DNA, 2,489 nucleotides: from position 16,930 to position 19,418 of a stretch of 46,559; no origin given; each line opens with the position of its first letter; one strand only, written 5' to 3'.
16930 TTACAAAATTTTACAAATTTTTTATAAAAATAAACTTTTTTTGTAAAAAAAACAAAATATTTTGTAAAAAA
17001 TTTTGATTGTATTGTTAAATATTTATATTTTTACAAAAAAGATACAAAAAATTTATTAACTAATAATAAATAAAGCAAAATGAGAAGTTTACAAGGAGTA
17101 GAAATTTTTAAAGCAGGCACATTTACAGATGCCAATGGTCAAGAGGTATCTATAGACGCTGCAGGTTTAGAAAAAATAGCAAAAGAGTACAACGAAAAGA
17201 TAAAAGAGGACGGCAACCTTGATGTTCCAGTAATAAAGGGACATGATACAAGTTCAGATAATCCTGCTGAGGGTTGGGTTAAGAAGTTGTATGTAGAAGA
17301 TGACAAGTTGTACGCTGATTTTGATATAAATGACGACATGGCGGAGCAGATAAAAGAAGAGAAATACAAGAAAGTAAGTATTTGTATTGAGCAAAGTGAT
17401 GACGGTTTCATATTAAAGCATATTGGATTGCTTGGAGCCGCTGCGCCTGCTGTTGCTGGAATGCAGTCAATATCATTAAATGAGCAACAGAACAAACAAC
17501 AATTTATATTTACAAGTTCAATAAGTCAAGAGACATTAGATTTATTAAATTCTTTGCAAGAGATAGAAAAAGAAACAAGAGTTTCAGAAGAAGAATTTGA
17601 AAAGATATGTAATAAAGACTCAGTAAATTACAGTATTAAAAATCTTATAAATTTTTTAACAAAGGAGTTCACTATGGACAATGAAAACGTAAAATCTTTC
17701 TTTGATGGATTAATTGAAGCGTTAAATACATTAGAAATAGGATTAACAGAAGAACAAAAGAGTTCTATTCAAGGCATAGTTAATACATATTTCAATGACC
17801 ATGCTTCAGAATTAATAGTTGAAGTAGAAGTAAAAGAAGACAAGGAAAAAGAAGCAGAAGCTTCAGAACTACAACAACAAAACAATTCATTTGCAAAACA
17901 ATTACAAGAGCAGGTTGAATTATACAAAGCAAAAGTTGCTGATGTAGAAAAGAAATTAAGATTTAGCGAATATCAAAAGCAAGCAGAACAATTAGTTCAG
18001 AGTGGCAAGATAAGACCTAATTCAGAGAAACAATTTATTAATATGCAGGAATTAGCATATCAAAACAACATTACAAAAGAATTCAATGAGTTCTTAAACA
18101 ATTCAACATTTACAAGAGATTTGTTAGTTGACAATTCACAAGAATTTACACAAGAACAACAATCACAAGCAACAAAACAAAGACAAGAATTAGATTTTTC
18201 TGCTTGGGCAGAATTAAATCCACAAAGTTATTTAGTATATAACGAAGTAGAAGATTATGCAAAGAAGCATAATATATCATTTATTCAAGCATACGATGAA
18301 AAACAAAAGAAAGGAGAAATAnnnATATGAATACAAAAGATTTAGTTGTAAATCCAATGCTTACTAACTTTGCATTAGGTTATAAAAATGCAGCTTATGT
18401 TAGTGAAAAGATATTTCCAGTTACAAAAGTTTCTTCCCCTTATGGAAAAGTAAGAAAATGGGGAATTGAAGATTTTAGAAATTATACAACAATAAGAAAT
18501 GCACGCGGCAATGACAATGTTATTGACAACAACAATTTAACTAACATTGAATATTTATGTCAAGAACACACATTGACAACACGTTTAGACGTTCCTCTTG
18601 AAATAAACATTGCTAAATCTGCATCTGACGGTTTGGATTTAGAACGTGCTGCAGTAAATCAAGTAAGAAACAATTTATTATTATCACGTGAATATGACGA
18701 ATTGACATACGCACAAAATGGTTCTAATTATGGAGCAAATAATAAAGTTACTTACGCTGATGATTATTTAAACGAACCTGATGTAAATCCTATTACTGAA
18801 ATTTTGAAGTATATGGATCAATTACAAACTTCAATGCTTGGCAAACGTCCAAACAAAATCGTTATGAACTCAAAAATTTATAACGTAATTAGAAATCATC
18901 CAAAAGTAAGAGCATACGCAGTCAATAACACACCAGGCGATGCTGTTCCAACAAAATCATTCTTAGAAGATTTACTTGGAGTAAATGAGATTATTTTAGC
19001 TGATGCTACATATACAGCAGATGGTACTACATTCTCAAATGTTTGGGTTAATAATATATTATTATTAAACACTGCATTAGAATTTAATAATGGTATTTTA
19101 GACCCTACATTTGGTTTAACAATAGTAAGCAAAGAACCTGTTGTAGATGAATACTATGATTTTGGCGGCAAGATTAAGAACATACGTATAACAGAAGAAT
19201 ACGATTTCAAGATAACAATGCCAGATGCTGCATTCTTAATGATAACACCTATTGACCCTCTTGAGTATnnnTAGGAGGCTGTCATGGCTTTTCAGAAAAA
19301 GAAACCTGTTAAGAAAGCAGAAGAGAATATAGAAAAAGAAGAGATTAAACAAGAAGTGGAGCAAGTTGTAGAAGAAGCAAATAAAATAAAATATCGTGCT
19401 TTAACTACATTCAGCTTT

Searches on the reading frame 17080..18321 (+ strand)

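Call 29: search_protein_families(library=phrogs, proteins=[window:17080-18321:+], max_evalue=0.001)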
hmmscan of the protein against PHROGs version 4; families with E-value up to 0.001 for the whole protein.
window:17080-18321:+ (414 aa): 3 families
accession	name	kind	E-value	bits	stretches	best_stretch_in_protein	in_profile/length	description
phrog_976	-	head and packaging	1.2e-46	160.9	1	5-406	32-390/415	head maturation protease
phrog_3894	-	head and packaging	1.7e-07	31.9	1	3-186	8-193/458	head maturation protease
phrog_328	-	head and packaging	5.9e-07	30.4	1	7-385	25-332/339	head maturation protease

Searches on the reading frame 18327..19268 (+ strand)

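Call 29: search_protein_families(library=phrogs, proteins=[window:18327-19268:+], max_evalue=0.001)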
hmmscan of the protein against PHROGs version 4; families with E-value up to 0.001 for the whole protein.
window:18327-19268:+ (314 aa): 3 families
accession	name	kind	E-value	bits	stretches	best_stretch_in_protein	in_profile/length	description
phrog_1005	-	head and packaging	2.2e-57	195.7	1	3-305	7-310/315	major head protein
phrog_29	-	head and packaging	6e-12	46.4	1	137-250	181-297/439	major head protein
phrog_1650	-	head and packaging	4e-05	24.1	1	109-228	122-238/300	major head protein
